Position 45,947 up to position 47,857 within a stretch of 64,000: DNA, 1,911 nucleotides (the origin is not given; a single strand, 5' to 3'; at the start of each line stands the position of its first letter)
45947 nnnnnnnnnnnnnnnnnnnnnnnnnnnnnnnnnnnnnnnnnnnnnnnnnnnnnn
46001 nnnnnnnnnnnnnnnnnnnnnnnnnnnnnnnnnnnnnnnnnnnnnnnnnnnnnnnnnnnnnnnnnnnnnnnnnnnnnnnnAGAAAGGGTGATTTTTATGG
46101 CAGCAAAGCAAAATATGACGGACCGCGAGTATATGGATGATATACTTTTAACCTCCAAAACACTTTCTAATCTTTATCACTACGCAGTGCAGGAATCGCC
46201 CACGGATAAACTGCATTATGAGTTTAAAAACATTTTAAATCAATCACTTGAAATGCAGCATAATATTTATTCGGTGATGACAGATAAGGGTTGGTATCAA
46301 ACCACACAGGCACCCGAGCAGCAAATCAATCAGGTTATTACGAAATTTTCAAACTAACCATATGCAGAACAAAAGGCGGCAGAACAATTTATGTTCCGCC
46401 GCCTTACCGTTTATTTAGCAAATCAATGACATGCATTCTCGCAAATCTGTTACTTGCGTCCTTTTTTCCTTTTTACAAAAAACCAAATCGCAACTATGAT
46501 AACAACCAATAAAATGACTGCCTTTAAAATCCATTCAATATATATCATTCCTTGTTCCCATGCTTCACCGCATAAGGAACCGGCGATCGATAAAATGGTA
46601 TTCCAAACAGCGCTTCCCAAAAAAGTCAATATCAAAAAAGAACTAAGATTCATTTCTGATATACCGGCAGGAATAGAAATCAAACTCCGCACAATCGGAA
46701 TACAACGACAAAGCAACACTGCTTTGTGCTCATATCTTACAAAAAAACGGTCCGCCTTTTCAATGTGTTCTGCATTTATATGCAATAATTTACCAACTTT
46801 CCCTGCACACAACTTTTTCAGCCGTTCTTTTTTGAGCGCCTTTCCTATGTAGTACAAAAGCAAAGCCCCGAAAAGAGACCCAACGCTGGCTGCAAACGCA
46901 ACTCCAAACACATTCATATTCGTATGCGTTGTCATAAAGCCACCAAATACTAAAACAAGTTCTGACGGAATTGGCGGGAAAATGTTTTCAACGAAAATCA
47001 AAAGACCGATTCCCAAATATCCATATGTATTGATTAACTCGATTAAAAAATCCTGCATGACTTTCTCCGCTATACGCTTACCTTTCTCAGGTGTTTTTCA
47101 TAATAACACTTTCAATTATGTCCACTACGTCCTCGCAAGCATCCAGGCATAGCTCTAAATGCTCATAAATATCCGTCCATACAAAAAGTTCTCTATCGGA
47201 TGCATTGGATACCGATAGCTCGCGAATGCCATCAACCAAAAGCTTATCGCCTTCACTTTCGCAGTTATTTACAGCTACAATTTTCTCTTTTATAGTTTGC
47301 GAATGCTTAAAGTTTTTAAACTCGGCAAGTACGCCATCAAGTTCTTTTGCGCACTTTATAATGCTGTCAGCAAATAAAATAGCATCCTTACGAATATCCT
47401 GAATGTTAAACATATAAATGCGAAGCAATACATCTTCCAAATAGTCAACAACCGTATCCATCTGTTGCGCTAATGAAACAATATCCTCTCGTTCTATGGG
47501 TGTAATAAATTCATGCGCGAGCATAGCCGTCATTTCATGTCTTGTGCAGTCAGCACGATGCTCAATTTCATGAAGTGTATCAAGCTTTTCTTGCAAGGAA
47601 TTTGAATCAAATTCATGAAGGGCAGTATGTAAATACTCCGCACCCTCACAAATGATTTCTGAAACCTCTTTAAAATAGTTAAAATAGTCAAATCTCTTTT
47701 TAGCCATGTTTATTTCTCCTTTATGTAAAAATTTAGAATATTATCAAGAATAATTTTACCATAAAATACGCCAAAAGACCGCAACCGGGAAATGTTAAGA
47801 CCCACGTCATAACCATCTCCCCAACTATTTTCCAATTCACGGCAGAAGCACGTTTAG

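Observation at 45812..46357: Two CotF-family coat protein genes immediately downstream of the glucan-synthase-like gene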

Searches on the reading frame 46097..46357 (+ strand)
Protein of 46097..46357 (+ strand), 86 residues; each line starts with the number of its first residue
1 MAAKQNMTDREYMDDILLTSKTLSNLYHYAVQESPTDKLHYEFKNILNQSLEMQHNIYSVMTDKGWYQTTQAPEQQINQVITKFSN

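Call 8: search_protein_families(library=pfam, proteins=[window:46097-46357:+], max_evalue=1)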
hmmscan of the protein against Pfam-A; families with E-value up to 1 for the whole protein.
window:46097-46357:+ (86 aa): 4 families
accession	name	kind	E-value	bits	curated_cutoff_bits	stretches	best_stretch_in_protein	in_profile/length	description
PF07875.18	Coat_F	-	6.2e-17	62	25.7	1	8-69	1-62/63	Coat F domain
PF11553.14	DUF3231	-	0.015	15.4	29.6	1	4-68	90-154/165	Protein of unknown function (DUF3231)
PF06632.17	XRCC4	-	0.031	14.7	26.2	1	1-56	39-97/102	XRCC4 N-terminal domain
PF21698.3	Spo16_C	-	0.061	13.5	27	1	67-86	16-35/43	Spo16 protein, C-terminal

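Call 9: search_protein_families(library=ncbifam, proteins=[window:46097-46357:+], max_evalue=1)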
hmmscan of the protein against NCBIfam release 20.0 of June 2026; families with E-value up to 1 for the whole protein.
window:46097-46357:+ (86 aa): 1 family
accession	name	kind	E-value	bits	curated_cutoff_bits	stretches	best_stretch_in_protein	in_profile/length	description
NF007709.0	PRK10404.1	equivalog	0.02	15.4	139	1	5-75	3-71/101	stress response protein ElaB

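Call 20: find_homologous_proteins(query=window:46097-46354:+, max_evalue=0.001)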
Query window:46097-46354:+ (86 aa): 31 proteins with E <= 0.001 among 31 candidates.
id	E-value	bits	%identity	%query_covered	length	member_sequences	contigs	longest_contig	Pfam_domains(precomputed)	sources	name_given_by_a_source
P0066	4.7e-47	175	94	100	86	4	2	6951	PF07875.19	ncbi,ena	-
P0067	7.6e-40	152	84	99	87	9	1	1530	PF07875.19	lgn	-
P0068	9.9e-40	151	84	99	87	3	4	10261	PF07875.19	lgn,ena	-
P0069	1.0e-38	148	78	100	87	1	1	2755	PF07875.19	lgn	-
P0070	1.3e-38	148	81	100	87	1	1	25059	PF07875.19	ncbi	-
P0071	4.4e-38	146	80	99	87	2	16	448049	PF07875.19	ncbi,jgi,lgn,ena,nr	ncbi:MAG: spore coat protein [Ruminococcaceae bacterium]|nr:spore coat protein [Oscillospiraceae bac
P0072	1.1e-37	145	78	100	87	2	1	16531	PF07875.19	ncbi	-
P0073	1.3e-37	145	78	100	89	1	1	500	PF07875.19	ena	-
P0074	1.5e-37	144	78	100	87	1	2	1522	PF07875.19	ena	-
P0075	1.7e-37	144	79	99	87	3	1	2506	PF07875.19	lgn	-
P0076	2.0e-37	144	78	99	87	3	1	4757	PF07875.19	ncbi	-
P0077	2.0e-37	144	78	100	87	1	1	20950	PF07875.19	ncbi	-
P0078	3.1e-37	143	77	100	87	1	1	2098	PF07875.19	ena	-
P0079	3.2e-37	143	81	99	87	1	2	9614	PF07875.19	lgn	-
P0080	3.3e-37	143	78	100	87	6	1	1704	PF07875.19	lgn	-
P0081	4.4e-37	143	80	99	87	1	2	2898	PF07875.19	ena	-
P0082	8.9e-37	142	79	99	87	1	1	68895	PF07875.19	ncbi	-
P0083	1.5e-36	141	78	99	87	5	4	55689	PF07875.19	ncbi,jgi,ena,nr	ncbi:MAG: spore coat protein [Ruminococcaceae bacterium]|nr:spore coat protein [Oscillospiraceae bac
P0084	4.7e-36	140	79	99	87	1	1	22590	PF07875.19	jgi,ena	-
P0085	1.2e-35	138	73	100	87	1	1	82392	PF07875.19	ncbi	-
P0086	2.5e-34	134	76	98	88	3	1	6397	PF07875.19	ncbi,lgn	-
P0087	7.4e-34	133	76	98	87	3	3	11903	PF11553.15,PF07875.19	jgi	-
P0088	1.3e-33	132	72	100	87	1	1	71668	PF07875.19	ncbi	-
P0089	2.0e-33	131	74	98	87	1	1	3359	PF11553.15,PF07875.19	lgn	-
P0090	2.2e-33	131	74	99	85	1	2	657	PF07875.19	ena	-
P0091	9.5e-33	129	71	98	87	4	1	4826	PF07875.19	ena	-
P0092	1.4e-32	129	71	99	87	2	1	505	PF07875.19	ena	-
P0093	1.9e-32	128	71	99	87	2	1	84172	PF07875.19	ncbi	-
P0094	7.0e-32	126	70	98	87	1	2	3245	PF07875.19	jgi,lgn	jgi:spore coat protein CotF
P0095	8.7e-30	120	66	99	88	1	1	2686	PF07875.19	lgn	-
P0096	2.5e-24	102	62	98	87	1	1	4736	PF07875.19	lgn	-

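Call 25: search_solved_structures(query=A2, max_evalue=10, show_alignments=3)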
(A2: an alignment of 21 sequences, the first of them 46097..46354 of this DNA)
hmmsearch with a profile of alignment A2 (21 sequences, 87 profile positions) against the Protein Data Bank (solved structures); distinct sequences matched with E-value up to 10: 0.

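Call 38: find_homologous_proteins(query=A2, max_evalue=0.001)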
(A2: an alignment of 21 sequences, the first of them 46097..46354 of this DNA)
Query A2 (21 sequences) (86 aa, profile of the alignment): 116 proteins with E <= 0.001 among 192 candidates.
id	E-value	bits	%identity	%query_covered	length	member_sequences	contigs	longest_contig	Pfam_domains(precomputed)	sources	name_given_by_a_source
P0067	4.5e-48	179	84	99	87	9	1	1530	PF07875.19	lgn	-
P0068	5.7e-48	179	84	99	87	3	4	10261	PF07875.19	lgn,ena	-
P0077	1.0e-47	178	78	100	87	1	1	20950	PF07875.19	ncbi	-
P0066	1.3e-47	178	94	100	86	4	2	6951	PF07875.19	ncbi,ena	-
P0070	1.3e-47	178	81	100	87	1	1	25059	PF07875.19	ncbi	-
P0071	2.8e-47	176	80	99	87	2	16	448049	PF07875.19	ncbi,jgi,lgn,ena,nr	ncbi:MAG: spore coat protein [Ruminococcaceae bacterium]|nr:spore coat protein [Oscillospiraceae bac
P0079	3.6e-47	176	81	99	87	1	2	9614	PF07875.19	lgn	-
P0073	3.7e-47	176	78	100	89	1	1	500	PF07875.19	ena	-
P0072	3.9e-47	176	78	100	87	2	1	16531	PF07875.19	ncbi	-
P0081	4.3e-47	176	80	99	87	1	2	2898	PF07875.19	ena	-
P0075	4.7e-47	176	79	99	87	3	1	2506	PF07875.19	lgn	-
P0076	7.1e-47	175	78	99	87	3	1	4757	PF07875.19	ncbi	-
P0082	7.6e-47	175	79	99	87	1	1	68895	PF07875.19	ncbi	-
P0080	9.1e-47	175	78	100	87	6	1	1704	PF07875.19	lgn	-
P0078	9.1e-47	175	77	100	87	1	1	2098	PF07875.19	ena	-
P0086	1.5e-46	174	76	98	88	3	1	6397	PF07875.19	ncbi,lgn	-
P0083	4.7e-46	173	78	99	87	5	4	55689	PF07875.19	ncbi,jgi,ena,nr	ncbi:MAG: spore coat protein [Ruminococcaceae bacterium]|nr:spore coat protein [Oscillospiraceae bac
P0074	6.5e-46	172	78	100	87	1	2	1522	PF07875.19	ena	-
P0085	1.5e-45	171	73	100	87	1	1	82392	PF07875.19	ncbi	-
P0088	3.8e-45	170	72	100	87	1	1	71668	PF07875.19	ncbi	-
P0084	4.3e-45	169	79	99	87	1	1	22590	PF07875.19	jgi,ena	-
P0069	1.9e-44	167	78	100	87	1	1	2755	PF07875.19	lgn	-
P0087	2.2e-44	167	76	98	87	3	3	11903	PF11553.15,PF07875.19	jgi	-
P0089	8.7e-44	165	74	98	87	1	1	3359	PF11553.15,PF07875.19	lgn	-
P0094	1.2e-43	165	70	98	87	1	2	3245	PF07875.19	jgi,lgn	jgi:spore coat protein CotF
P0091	2.2e-43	164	71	98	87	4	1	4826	PF07875.19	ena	-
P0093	5.9e-43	163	71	99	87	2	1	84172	PF07875.19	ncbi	-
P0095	9.1e-43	162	66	99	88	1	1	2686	PF07875.19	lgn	-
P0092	9.5e-43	162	71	99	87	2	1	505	PF07875.19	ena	-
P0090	1.4e-42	161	74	99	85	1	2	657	PF07875.19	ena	-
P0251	2.8e-41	157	64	98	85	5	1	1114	PF07875.19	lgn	-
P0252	3.1e-41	157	64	98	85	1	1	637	PF07875.19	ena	-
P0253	4.0e-41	157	64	98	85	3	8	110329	PF07875.19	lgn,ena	-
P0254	9.8e-41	156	69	94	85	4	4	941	PF07875.19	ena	-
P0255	4.8e-40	153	66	95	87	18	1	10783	PF11553.15,PF07875.19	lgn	-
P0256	6.5e-40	153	64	99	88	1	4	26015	PF07875.19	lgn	-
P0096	1.2e-39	152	62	98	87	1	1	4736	PF07875.19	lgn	-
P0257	8.0e-39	149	62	100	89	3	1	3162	PF07875.19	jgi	jgi:spore coat protein CotF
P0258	1.1e-38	149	69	94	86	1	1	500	PF07875.19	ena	-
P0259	1.6e-38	148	63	98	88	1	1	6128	PF07875.19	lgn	-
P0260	3.8e-38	147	56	99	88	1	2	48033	PF07875.19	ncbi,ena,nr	ncbi:MAG: spore coat protein [Clostridiales bacterium]|nr:spore coat protein [Clostridiales bacteriu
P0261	5.1e-38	147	68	91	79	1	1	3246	PF07875.19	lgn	-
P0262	6.4e-38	146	62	99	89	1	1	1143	PF07875.19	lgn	-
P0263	2.2e-37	145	60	98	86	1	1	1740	PF07875.19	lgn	-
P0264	2.7e-37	144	61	99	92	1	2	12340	PF07875.19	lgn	-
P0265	3.1e-37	144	59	100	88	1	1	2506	PF07875.19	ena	-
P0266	3.5e-37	144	56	98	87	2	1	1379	PF07875.19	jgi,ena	-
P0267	6.6e-37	143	60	94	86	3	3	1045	PF11553.15,PF07875.19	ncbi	-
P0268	8.3e-37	143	60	99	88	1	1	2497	PF07875.19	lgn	-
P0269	1.3e-36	142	60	100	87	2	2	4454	PF07875.19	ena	-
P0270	1.5e-36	142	58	98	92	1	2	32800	PF07875.19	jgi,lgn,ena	-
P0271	1.7e-36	142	56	93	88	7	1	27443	PF07875.19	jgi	jgi:spore coat protein CotF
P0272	1.7e-36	142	59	99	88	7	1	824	PF07875.19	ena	-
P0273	1.8e-36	142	62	100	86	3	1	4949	PF07875.19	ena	-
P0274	2.9e-36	141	65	94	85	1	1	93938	PF07875.19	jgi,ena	-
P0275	3.4e-36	141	55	78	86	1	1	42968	PF07875.19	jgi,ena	-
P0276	3.9e-36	141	61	71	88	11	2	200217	PF07875.19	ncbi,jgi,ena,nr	ncbi:MAG: spore coat protein [Oscillospiraceae bacterium]|nr:spore coat protein [Oscillospiraceae ba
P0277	3.9e-36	141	56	98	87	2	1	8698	PF07875.19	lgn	-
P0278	4.4e-36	141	60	100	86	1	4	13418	PF07875.19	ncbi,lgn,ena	-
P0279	7.0e-36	140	58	99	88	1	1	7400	PF07875.19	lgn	-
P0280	9.6e-36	140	55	100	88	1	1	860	PF07875.19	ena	-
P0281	1.0e-35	139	59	100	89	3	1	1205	PF07875.19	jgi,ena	-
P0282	1.3e-35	139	62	98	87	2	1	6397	PF07875.19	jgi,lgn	-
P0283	1.4e-35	139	64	91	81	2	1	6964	PF07875.19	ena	-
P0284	1.9e-35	139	56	100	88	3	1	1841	PF07875.19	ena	-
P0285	2.5e-35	138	61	98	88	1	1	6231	PF07875.19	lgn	-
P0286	2.5e-35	138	55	98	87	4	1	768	PF07875.19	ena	-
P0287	2.8e-35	138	64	94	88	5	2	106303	PF07875.19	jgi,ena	-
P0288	3.3e-35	138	58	99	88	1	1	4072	PF07875.19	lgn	-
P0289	4.9e-35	137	57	100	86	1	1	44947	PF07875.19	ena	-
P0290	6.9e-35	137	55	100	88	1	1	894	PF07875.19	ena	-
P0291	8.6e-35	136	57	92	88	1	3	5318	PF07875.19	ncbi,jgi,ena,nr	ncbi:MAG: spore coat protein [Oscillospiraceae bacterium]|jgi:spore coat protein CotF|nr:spore coat 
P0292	9.8e-35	136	52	97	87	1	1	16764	PF07875.19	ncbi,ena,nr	ncbi:MAG: spore coat protein [Oscillospiraceae bacterium]|nr:spore coat protein [Oscillospiraceae ba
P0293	1.7e-34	136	54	97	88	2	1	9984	PF11553.15,PF07875.19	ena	-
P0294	3.0e-34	135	59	94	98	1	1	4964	PF07875.19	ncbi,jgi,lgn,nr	ncbi:MAG: spore coat protein [Oscillospiraceae bacterium]|jgi:spore coat protein CotF|nr:spore coat 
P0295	3.0e-34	135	56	100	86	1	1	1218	PF07875.19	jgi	jgi:spore coat protein CotF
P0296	4.3e-34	134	57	92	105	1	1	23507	PF07875.19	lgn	-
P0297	4.8e-34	134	55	99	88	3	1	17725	PF07875.19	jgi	jgi:spore coat protein CotF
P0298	5.8e-34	134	53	92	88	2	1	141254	PF07875.19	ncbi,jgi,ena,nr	ncbi:MAG: spore coat protein [Oscillospiraceae bacterium]|nr:spore coat protein [Oscillospiraceae ba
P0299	7.7e-33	130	56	94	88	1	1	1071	PF07875.19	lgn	-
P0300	8.4e-33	130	56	92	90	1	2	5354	PF07875.19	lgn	-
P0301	1.0e-32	130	60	91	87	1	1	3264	PF07875.19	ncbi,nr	ncbi:MAG: spore coat protein [Oscillospiraceae bacterium]|nr:spore coat protein [Oscillospiraceae ba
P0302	1.3e-32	130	59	71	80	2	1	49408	PF07875.19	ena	-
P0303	2.3e-32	129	56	99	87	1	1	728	PF07875.19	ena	-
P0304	2.7e-32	128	56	93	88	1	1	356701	PF07875.19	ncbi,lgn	-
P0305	3.1e-32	128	56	98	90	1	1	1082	PF07875.19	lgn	-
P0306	8.3e-32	127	54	91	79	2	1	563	PF11553.15,PF07875.19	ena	-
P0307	1.1e-31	127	55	93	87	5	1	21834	PF07875.19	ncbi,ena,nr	ncbi:MAG: spore coat protein [Oscillospiraceae bacterium]|nr:spore coat protein [Oscillospiraceae ba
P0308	1.2e-31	126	60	91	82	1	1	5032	PF07875.19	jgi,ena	-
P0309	2.4e-31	125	59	92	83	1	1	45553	PF07875.19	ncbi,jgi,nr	ncbi:MAG: spore coat protein [Eubacterium sp.]|jgi:spore coat protein CotF|nr:spore coat protein [Eu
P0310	2.6e-31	125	57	71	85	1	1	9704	PF07875.19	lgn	-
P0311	5.5e-31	124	54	91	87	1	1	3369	PF07875.19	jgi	jgi:spore coat protein CotF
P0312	6.8e-31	124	56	91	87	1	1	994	PF07875.19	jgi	jgi:spore coat protein CotF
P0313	9.0e-31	124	55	98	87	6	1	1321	PF07875.19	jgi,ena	-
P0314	1.1e-30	123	55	98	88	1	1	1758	PF07875.19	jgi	jgi:spore coat protein CotF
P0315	2.5e-30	122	56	91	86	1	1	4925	PF07875.19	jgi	jgi:spore coat protein CotF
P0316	4.3e-30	121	54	91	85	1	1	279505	PF07875.19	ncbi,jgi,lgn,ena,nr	ncbi:MAG: spore coat protein [Oscillospiraceae bacterium]|nr:spore coat protein [Oscillospiraceae ba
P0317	8.0e-30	121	56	92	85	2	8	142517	PF07875.19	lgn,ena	-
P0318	9.1e-30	120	58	92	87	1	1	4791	PF07875.19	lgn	-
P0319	1.6e-29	120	53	64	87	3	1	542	PF07875.19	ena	-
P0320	1.7e-29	120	55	78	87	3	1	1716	PF07875.19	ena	-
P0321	2.3e-29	119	54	78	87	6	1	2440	PF07875.19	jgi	jgi:spore coat protein CotF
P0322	3.1e-29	119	50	91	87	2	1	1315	PF07875.19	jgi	jgi:spore coat protein CotF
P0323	3.5e-29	119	52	98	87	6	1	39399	PF07875.19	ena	-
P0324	5.0e-29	118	51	91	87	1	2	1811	PF07875.19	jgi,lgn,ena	-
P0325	5.8e-29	118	50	93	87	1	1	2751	PF07875.19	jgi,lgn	jgi:spore coat protein CotF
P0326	7.9e-29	117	50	98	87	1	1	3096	PF07875.19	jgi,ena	-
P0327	2.0e-24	103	47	92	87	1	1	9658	PF07875.19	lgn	-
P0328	2.4e-23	100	46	92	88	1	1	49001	PF07875.19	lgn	-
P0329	7.1e-23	98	44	92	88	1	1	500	PF07875.19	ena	-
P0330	9.0e-22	95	44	92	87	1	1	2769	PF07875.19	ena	-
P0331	1.1e-20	91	44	92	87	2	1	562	PF07875.19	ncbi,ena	-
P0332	2.3e-20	90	43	92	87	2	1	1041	PF07875.19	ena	-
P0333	5.3e-16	76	34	93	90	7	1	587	PF07875.19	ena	-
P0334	1.5e-15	75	37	92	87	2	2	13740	PF07875.19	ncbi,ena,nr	ncbi:MAG: spore coat protein [Clostridia bacterium]|nr:spore coat protein [Clostridia bacterium]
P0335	5.2e-13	67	34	92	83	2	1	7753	PF07875.19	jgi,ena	-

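Call 47: predict_structure(alignment_id=A2)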
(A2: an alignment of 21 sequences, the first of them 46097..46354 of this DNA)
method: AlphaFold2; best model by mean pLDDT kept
length: 86 residues; sequences in the alignment: 21
mean_pLDDT: 73.1   pTM: 0.45
mean pLDDT of the five models: 73.1, 72.8, 70.7, 68.3, 63.2
residues with pLDDT >= 90: 0; 70-90: 59; 50-70: 25; < 50: 2
segments of 3 or more residues with pLDDT < 50: none
pLDDT, mean of each block of 10 residues (from residue 1): 66 78 77 72 82 82 76 63 55
secondary structure, 60 per line:
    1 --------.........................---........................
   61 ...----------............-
elements in order: H9-33 H37-63 H74-85

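Call 57: fold_search(model_id=the predicted structure, library=pdb)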
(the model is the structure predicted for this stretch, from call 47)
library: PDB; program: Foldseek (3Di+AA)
matches with E <= 10: 174; with E <= 0.001: 0
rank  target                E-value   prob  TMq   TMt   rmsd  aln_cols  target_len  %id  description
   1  1cnt_4                8.2e-01  0.60  0.54  0.40  12.7        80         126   16  CILIARY NEUROTROPHIC FACTOR (released 1997-03-26)
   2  6h8e_A                9.4e-01  0.57  0.39  0.55   5.5        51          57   18  Truncated derivative of the C-terminal domain of the TssA component of the type VI secretion system from Burkholderia  (released 2018-11-21)
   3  5u0p_K                1.2e+00  0.33  0.49  0.44  16.7        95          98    8  Cryo-EM structure of the transcriptional Mediator (released 2017-03-08)
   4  5n5f_B                1.2e+00  0.25  0.42  0.40   5.9        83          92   14  Crystal structure of Haliangium ochraceum encapsulated ferritin (released 2018-01-24)
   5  3k6c_A                1.3e+00  0.18  0.38  0.36   6.9        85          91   13  Crystal structure of protein ne0167 from nitrosomonas europaea (released 2009-10-27)
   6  7s8t_J                1.4e+00  0.16  0.41  0.42   7.3        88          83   16  M. xanthus ferritin-like protein EncC (released 2022-02-02)
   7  7s8t_I                1.5e+00  0.25  0.46  0.49   4.7        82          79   16  M. xanthus ferritin-like protein EncC (released 2022-02-02)
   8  7s8t_B                1.5e+00  0.21  0.43  0.46   5.8        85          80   16  M. xanthus ferritin-like protein EncC (released 2022-02-02)
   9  5n9j_V                1.5e+00  0.21  0.41  0.37  15.5        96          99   10  Core Mediator of transcriptional regulation (released 2017-05-17)
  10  5n5f_A                1.5e+00  0.20  0.42  0.40   6.1        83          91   13  Crystal structure of Haliangium ochraceum encapsulated ferritin (released 2018-01-24)
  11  3k6c_G                1.5e+00  0.12  0.33  0.32   7.2        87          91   17  Crystal structure of protein ne0167 from nitrosomonas europaea (released 2009-10-27)
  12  5n5e_D                1.7e+00  0.28  0.47  0.43   6.4        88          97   11  Crystal structure of encapsulated ferritin domain from Pyrococcus furiosus PFC_05175 (released 2018-01-24)
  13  3k6c_D                1.7e+00  0.13  0.34  0.33   7.0        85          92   16  Crystal structure of protein ne0167 from nitrosomonas europaea (released 2009-10-27)
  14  5l8g_E                1.8e+00  0.21  0.45  0.44   6.2        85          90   12  Crystal structure of Rhodospirillum rubrum Rru_A0973 mutant H65A (released 2016-08-31)
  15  5l8b_F                1.8e+00  0.16  0.38  0.38   6.7        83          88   11  Crystal structure of Rhodospirillum rubrum Rru_A0973 mutant E62A (released 2016-08-31)
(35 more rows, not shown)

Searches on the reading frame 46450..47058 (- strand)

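Call 8: search_protein_families(library=pfam, proteins=[window:46450-47058:-], max_evalue=1)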
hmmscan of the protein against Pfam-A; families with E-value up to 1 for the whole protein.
window:46450-47058:- (202 aa): 3 families
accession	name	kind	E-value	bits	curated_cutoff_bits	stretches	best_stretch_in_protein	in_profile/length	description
PF09335.16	VTT_dom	-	2e-22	80.4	33.9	1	30-161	1-122/123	VTT domain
PF13974.11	YebO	-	0.14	12.9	27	1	182-198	4-20/80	YebO-like protein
PF25630.1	Phycodna_minor_capsid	-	0.14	12.9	27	1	177-199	6-28/96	Phycodnaviridae minor capsid protein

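Call 9: search_protein_families(library=ncbifam, proteins=[window:46450-47058:-], max_evalue=1)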
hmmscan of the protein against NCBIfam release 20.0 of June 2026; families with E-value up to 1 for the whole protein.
window:46450-47058:- (202 aa): 5 families
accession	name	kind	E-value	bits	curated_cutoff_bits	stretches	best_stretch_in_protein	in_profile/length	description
NF052605.1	UndecprPTUptAStph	equivalog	3.8e-44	151.1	300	1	1-197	1-194/197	undecaprenyl phosphate transporter UptA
NF052604.1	UndecprPTUtpABac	equivalog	2e-34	119.4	250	1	5-199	8-193/198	undecaprenyl phosphate transporter UptA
NF008102.0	PRK10847.1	equivalog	8.8e-12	45.3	236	1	5-192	18-205/219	DedA family protein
NF005321.0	PRK06852.1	equivalog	0.047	12.8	420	0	143-177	144-178/308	aldolase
TIGR00494.1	crcB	equivalog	0.057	13.8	80.45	0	57-79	3-25/117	fluoride efflux transporter CrcB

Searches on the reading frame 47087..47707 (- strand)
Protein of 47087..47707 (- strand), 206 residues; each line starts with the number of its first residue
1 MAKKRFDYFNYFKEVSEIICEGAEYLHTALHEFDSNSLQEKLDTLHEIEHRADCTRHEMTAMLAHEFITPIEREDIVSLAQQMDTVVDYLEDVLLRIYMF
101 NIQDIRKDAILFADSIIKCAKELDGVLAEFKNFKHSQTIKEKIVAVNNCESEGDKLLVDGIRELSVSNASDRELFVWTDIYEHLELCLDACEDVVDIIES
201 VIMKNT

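Call 8: search_protein_families(library=pfam, proteins=[window:47087-47707:-], max_evalue=1)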
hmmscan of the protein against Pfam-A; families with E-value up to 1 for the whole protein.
window:47087-47707:- (206 aa): 1 family
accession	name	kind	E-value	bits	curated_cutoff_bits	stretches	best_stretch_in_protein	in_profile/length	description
PF01865.21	PhoU_div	-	4.2e-19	69.2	24.4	1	9-203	14-213/214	Protein of unknown function DUF47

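Call 9: search_protein_families(library=ncbifam, proteins=[window:47087-47707:-], max_evalue=1)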
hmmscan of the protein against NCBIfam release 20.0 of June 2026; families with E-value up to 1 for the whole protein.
window:47087-47707:- (206 aa): 1 family
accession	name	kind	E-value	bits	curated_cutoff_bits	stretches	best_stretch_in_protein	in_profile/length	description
TIGR00153.1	TIGR00153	hypoth_equivalog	4.9e-12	46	104.3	1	28-204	35-215/217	TIGR00153 family protein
